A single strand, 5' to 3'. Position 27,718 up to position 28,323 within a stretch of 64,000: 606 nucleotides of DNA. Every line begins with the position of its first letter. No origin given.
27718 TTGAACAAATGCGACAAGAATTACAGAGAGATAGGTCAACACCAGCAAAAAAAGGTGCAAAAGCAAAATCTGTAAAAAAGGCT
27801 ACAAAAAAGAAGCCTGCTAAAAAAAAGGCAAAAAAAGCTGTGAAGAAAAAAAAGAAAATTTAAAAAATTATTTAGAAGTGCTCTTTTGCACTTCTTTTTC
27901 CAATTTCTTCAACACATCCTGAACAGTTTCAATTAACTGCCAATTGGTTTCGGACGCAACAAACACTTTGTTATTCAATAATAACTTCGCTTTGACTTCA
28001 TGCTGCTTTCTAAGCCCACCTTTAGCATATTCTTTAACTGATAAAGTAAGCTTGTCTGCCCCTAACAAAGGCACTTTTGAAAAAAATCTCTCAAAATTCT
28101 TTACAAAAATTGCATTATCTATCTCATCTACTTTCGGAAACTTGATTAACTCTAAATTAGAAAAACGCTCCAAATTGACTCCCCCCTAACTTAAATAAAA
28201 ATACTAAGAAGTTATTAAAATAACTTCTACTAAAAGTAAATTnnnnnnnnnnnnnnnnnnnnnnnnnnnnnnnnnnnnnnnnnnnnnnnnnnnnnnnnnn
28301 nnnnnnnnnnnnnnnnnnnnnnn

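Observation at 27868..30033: Candidate archaeal stringent-response/hibernation module: RelA-like RSH divergent from an HPF-like gene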

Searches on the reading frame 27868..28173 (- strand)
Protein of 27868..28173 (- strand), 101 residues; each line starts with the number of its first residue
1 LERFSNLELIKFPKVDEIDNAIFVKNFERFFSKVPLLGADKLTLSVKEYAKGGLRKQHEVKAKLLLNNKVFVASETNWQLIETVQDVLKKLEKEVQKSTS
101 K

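Call 3: search_protein_families(library=pfam, proteins=[window:27868-28173:-], max_evalue=0.1)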
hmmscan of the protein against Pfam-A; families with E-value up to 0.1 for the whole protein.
window:27868-28173:- (101 aa): 1 family
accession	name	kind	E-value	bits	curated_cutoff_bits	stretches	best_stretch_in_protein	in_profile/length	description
PF02482.25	Ribosomal_S30AE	-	0.0049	18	23.7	1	42-101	35-86/88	Sigma 54 modulation protein / S30EA ribosomal protein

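Call 4: search_protein_families(library=ncbifam, proteins=[window:27868-28173:-], max_evalue=1)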
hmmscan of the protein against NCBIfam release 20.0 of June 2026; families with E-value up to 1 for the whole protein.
window:27868-28173:- (101 aa): 1 family
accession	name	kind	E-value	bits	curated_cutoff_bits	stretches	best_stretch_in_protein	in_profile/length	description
TIGR00741.1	yfiA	equivalog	0.0031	17.9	40.9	1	26-101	26-94/102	ribosome hibernation-promoting factor, HPF/YfiA family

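Call 7: search_solved_structures(query=window:27868-28173:-, max_evalue=10, show_alignments=3)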
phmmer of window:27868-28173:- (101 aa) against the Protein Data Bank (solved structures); distinct sequences matched with E-value up to 10: 4.
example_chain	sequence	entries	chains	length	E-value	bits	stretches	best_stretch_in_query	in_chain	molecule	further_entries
4zxn_A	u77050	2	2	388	0.22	15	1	18-79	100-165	HE protein | Hemagglutinin-esterase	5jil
3gwh_A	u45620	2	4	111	0.4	14.2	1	56-94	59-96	Transcriptional antiterminator (BglG family)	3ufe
8uu4_w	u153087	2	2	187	0.55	13.8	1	24-100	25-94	Ribosome hibernation promoting factor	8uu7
5uqd_A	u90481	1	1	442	1.4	12.5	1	24-85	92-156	DumPY: shorter than wild-type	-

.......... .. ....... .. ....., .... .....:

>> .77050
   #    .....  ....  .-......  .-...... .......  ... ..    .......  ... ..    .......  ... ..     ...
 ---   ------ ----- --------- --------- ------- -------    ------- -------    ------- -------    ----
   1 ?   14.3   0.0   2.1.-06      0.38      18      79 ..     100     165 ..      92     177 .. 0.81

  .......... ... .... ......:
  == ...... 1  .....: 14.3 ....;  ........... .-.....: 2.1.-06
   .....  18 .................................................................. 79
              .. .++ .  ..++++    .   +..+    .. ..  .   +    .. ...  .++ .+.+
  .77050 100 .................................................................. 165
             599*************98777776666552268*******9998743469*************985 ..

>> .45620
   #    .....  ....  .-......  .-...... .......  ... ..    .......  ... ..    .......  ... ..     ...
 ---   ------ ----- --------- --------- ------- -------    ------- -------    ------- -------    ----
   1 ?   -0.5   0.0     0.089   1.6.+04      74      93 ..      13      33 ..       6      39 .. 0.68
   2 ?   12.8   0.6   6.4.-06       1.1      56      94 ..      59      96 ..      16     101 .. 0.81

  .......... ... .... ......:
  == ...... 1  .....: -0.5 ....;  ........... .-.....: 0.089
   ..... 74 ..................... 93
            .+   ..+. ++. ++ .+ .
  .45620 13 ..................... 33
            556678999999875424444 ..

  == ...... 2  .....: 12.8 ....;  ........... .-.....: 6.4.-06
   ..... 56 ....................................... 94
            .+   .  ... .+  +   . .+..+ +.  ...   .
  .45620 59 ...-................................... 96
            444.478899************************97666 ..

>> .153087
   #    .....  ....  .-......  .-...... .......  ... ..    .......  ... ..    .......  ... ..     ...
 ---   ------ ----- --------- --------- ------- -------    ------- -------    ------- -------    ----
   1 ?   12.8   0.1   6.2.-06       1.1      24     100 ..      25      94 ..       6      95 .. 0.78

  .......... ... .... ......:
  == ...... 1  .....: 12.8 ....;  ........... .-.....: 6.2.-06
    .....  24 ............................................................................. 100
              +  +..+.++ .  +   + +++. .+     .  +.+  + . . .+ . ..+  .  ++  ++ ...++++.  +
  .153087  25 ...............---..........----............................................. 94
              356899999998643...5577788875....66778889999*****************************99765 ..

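Call 8: find_homologous_proteins(query=window:27868-28173:-, max_evalue=0.01)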
Query window:27868-28173:- (101 aa): 24 proteins with E <= 0.01 among 26 candidates.
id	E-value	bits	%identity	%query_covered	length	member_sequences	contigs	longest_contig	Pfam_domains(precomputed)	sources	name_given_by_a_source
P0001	1.8e-56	206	100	100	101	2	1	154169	-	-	-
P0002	7.0e-43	162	77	100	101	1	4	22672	-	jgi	jgi:ribosome-associated translation inhibitor RaiA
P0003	2.3e-39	151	72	100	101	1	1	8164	-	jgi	jgi:ribosome-associated translation inhibitor RaiA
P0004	6.2e-38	146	73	96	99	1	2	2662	-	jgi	jgi:ribosome-associated translation inhibitor RaiA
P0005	9.8e-38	146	72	100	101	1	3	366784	-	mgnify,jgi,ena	mgnify:CR=1 FL=1|jgi:ribosome-associated translation inhibitor RaiA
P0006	2.4e-37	144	71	100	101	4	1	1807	-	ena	-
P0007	5.6e-37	143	73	96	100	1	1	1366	-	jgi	jgi:ribosome-associated translation inhibitor RaiA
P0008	4.9e-36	140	71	100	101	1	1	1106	-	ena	-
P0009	4.0e-34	134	65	100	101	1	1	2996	-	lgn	-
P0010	5.3e-34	134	65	100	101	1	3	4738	-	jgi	jgi:ribosome-associated translation inhibitor RaiA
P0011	9.7e-34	133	64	100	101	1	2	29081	-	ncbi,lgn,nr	ncbi:MAG: hypothetical protein PHP82_00705 [Candidatus ainarchaeum sp.]|nr:hypothetical protein [Can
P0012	1.1e-33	133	65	100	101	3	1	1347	-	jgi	-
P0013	4.7e-31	124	60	100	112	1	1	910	-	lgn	-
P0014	1.8e-30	122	60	100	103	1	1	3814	-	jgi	jgi:ribosome-associated translation inhibitor RaiA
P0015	5.5e-30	121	67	99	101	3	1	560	-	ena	-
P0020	2.7e-22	96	52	98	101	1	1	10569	-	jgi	jgi:hypothetical protein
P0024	5.3e-20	89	51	97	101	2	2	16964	-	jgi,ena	-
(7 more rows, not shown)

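Call 12: search_solved_structures(query=A1, max_evalue=10, show_alignments=3)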
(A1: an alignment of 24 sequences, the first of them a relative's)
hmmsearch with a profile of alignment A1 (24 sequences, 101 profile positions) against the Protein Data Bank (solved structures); distinct sequences matched with E-value up to 10: 4.
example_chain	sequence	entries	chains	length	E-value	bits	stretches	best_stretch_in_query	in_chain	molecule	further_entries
3gwh_A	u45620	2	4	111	0.061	16.9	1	63-92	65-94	Transcriptional antiterminator (BglG family)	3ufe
4f99_B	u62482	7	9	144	0.36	14.4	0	46-87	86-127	Protein DBF4 homolog A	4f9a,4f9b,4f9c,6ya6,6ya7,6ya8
8rd8_D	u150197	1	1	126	0.38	14.3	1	22-99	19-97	30S ribosomal protein S30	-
5yyc_A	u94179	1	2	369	1.1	12.9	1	9-49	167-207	Alanine racemase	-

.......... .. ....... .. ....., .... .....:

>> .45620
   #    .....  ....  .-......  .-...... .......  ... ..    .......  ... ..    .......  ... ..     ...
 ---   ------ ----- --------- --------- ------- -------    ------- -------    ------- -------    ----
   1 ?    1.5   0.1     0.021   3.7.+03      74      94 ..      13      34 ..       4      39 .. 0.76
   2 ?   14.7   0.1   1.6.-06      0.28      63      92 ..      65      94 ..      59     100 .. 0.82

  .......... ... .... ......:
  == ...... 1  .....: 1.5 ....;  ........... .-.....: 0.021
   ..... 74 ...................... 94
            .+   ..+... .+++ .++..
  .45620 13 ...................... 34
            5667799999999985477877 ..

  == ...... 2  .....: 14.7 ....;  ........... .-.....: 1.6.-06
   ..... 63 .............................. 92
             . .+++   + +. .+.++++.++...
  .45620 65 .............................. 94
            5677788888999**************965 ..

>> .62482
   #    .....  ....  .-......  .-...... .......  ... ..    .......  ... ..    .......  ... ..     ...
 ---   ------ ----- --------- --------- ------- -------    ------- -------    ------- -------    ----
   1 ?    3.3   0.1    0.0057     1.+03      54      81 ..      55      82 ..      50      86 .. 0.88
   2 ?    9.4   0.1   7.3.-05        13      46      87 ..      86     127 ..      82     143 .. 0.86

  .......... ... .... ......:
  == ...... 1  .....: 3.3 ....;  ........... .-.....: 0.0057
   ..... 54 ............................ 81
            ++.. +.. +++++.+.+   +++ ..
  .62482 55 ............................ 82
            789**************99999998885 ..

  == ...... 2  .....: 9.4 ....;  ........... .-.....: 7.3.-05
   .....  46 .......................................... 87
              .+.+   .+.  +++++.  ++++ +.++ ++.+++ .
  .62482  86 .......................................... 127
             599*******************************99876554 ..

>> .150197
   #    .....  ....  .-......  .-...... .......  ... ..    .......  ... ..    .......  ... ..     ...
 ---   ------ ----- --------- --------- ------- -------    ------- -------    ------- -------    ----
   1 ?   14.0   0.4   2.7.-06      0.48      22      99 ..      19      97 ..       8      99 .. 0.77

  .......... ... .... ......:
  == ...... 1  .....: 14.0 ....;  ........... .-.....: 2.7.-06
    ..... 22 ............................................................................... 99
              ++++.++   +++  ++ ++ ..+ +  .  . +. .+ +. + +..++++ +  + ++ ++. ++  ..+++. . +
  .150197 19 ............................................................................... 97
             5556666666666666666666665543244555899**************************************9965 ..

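Call 15: find_encoding_contigs(protein=P0024, flank=5000, max_places=2)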
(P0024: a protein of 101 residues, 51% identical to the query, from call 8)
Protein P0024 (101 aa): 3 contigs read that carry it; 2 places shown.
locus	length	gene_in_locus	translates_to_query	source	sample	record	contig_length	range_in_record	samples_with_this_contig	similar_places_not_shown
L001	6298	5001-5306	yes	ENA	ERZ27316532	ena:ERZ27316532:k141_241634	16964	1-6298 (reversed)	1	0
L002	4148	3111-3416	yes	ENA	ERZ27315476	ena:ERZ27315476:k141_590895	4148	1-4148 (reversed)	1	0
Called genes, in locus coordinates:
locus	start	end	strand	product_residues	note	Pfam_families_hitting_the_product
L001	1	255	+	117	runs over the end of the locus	PF01243:PNPOx_N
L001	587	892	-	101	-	-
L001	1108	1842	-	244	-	PF06745:ATPase, PF13481:AAA_25, PF07088:GvpD_P-loop (weak)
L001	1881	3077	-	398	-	PF10633:NPCBM_assoc (faint)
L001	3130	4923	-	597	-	PF13328:HD_4, PF04607:RelA_SpoT, PF02824:TGS, PF28438:RelA_RIS, PF13291:ACT_4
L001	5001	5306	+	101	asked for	-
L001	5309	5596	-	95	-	-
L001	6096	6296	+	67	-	?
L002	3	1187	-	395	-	?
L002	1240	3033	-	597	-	PF13328:HD_4, PF04607:RelA_SpoT, PF02824:TGS, PF28438:RelA_RIS, PF13291:ACT_4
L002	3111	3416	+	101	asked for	-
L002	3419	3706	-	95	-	-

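Call 16: find_encoding_contigs(protein=P0020, flank=5000, max_places=2)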
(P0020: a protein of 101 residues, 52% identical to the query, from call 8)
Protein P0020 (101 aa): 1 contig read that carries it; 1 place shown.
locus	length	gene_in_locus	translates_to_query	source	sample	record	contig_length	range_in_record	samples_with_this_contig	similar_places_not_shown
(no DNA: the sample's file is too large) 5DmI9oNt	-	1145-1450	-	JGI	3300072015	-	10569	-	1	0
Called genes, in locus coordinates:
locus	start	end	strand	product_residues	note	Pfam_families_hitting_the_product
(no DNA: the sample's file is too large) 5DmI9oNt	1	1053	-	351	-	?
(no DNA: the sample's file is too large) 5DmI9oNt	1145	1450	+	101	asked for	-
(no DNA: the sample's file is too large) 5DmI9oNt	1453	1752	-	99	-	-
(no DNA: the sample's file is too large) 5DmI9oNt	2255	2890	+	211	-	-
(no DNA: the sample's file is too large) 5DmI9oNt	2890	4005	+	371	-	PF01702:TGT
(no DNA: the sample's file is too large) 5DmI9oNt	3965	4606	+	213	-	-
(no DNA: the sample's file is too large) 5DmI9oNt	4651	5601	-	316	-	PF12826:HHH_2 (faint), PF14520:HHH_5, PF00154:RecA_N, PF13481:AAA_25 (weak), PF08423:Rad51, PF06745:ATPase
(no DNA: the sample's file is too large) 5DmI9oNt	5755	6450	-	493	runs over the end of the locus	PF02511:Thy1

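Call 17: find_encoding_contigs(protein=P0011, flank=5000, max_places=2)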
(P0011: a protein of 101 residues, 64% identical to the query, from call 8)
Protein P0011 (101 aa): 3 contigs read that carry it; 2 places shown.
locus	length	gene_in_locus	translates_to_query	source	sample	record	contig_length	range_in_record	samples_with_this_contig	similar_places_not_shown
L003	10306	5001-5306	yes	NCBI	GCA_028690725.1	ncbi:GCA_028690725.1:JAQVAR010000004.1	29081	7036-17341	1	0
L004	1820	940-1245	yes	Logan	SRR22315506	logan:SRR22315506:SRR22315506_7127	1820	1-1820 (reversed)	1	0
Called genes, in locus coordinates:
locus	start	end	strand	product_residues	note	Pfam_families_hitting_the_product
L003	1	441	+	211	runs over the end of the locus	PF14528:LAGLIDADG_3 (weak)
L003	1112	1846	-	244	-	PF06745:ATPase, PF13481:AAA_25 (faint), PF07088:GvpD_P-loop (weak)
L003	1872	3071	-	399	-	PF07705:CARDB (faint), PF23619:Ig_VWA7 (faint)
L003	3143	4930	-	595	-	PF04607:RelA_SpoT, PF02824:TGS, PF28438:RelA_RIS, PF13291:ACT_4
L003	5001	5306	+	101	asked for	-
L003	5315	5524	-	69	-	-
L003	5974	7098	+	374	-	PF01702:TGT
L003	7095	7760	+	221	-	-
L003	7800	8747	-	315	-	PF12826:HHH_2 (weak), PF14520:HHH_5, PF00154:RecA_N, PF13481:AAA_25 (weak), PF08423:Rad51, PF06745:ATPase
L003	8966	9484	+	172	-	PF00383:dCMP_cyt_deam_1, PF14437:MafB19-deam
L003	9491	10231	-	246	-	PF02511:Thy1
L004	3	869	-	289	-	?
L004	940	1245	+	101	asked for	-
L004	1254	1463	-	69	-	-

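Call 18: predict_structure(alignment_id=A1)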
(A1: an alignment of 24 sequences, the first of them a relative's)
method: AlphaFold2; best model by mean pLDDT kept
length: 101 residues; sequences in the alignment: 24
mean_pLDDT: 89.4   pTM: 0.80
mean pLDDT of the five models: 89.4, 88.2, 86.5, 86.6, 63.0
residues with pLDDT >= 90: 68; 70-90: 27; 50-70: 6; < 50: 0
segments of 3 or more residues with pLDDT < 50: none
pLDDT, mean of each block of 10 residues (from residue 1): 86 89 94 91 90 74 95 94 96 90 51
secondary structure, 60 per line:
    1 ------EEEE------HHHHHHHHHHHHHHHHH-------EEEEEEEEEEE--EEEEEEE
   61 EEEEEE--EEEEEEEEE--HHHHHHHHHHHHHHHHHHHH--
elements in order: E7-10 H17-33 E41-51 E54-66 E69-77 H80-99

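Call 24: search_protein_representatives(alignment_id=A1)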
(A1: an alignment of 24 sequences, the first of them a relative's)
Query: 24 sequences, 101 profile positions. Proteins with E-value up to 0.001 (for the whole library): 192; up to 1e-10: 37; up to 1e-30: 1. The best 150 are listed.
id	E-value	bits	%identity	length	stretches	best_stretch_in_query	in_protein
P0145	1.0e-38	147.8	-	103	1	3-101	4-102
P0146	1.3e-29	118.5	-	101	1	2-100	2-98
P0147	1.5e-25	105.5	-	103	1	4-98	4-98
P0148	1.5e-24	102.3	-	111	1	1-99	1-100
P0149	1.0e-23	99.6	-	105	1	5-99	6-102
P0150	1.2e-17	80.1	-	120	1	6-98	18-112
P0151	3.4e-17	78.7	-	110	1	5-96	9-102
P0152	2.2e-16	76.1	-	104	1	1-99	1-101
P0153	4.8e-15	71.8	-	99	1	5-97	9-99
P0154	8.5e-15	71.0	-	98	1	5-96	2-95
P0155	1.4e-14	70.3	-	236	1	5-99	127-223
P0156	7.2e-14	68.0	-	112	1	6-99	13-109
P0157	1.1e-13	67.5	-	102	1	6-99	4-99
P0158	1.1e-13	67.5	-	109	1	6-100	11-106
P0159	2.4e-13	66.4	-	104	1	5-96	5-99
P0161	5.5e-13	65.2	-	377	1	4-98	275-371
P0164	2.3e-12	63.2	-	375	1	5-95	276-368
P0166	2.5e-12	63.1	-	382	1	6-98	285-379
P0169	1.3e-11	60.8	-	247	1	4-95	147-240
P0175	3.1e-11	59.6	-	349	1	2-101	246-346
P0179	9.8e-11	58.0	-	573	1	5-98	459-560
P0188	2.3e-10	56.8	-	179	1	16-101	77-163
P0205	5.9e-09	52.3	-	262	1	7-97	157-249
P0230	8.6e-07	45.3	-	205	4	55-85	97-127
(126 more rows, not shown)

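Call 25: search_protein_families(library=pfam, proteins=[P0161, P0164, P0166, P0175, P0179, P0155, P0169, P0188, P0205, P0230], max_evalue=0.01)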
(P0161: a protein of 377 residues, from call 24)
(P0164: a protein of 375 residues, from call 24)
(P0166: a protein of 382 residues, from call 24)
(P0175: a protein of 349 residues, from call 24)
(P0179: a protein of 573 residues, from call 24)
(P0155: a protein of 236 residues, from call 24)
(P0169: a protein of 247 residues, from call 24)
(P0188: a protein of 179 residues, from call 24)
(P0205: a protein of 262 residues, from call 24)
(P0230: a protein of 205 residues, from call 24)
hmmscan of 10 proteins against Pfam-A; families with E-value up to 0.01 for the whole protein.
P0161 (377 aa): 1 family
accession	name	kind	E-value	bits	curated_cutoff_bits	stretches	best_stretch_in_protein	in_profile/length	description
PF00571.33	CBS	-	1.5e-27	96.1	24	3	133-186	1-55/57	CBS domain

P0164 (375 aa): 2 families
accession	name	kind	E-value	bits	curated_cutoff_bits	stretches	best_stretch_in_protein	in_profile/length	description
PF00571.33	CBS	-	1.6e-29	102.4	24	4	220-267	5-53/57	CBS domain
PF02482.25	Ribosomal_S30AE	-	0.0067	17.6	23.7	0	300-367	20-79/88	Sigma 54 modulation protein / S30EA ribosomal protein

P0166 (382 aa): 2 families
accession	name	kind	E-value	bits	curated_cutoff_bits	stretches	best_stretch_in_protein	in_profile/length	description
PF00571.33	CBS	-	1.2e-26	93.2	24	2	227-275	6-55/57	CBS domain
PF02482.25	Ribosomal_S30AE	-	0.0031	18.6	23.7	1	300-381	12-85/88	Sigma 54 modulation protein / S30EA ribosomal protein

P0175 (349 aa): 1 family
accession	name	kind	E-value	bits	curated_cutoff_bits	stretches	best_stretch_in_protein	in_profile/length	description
PF00571.33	CBS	-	1.4e-44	150.6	24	4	120-173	1-55/57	CBS domain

P0179 (573 aa): 4 families
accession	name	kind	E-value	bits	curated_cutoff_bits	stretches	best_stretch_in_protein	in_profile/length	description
PF01071.24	GARS_A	-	4.8e-51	173.8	27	1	9-179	24-194/194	Phosphoribosylglycinamide synthetase, ATP-grasp (A) domain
PF00571.33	CBS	-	1.2e-28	99.6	24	3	246-295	5-55/57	CBS domain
PF13535.11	ATP-grasp_4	-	0.0028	17.7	27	1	24-88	5-81/160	ATP-grasp domain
PF02655.19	ATP-grasp_3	-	0.0033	17.9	23.2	1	16-87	26-86/160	ATP-grasp domain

P0155 (236 aa): 2 families
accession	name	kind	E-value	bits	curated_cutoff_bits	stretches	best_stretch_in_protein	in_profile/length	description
PF00571.33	CBS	-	1.8e-17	63.8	24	2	3-37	20-54/57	CBS domain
PF05198.21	IF3_N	-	0.0083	16.7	26.9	0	90-124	3-36/70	Translation initiation factor IF-3, N-terminal domain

P0169 (247 aa): 1 family
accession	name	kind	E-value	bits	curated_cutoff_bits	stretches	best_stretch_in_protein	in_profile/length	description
PF00571.33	CBS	-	7.7e-20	71.4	24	2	6-54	7-55/57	CBS domain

P0188 (179 aa): 2 families
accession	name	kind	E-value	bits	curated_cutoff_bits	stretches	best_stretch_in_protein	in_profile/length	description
PF00571.33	CBS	-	1.6e-05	25.6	24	1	12-59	7-55/57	CBS domain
PF02482.25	Ribosomal_S30AE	-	0.0023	19.1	23.7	1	78-164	12-87/88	Sigma 54 modulation protein / S30EA ribosomal protein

P0205 (262 aa): 1 family
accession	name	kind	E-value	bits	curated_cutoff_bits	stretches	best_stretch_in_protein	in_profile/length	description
PF00571.33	CBS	-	1.5e-10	41.7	24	1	17-63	6-52/57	CBS domain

P0230 (205 aa): 6 families
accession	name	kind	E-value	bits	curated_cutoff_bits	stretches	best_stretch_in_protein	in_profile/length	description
PF18655.7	SHIRT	-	4.9e-05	24.4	22.4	0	159-196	44-81/82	SHIRT domain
PF18247.6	AvrM_N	-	0.00044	20.6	25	0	122-153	19-50/65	Flax-rust effector AvrM N-terminal domain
PF13617.11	Lipoprotein_19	-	0.00045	20.4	25.8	0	67-82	17-32/34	YnbE-like lipoprotein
PF17746.7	SfsA_N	-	0.0012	19.4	25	0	52-73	37-58/63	SfsA N-terminal OB domain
PF18583.6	Arnt_C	-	0.0051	16.9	26.5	0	27-60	23-56/103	Aminoarabinose transferase C-terminal domain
PF23248.1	KH_PARP14_2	-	0.0079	16.4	27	0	56-77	5-26/72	PARP14, second type I KH domain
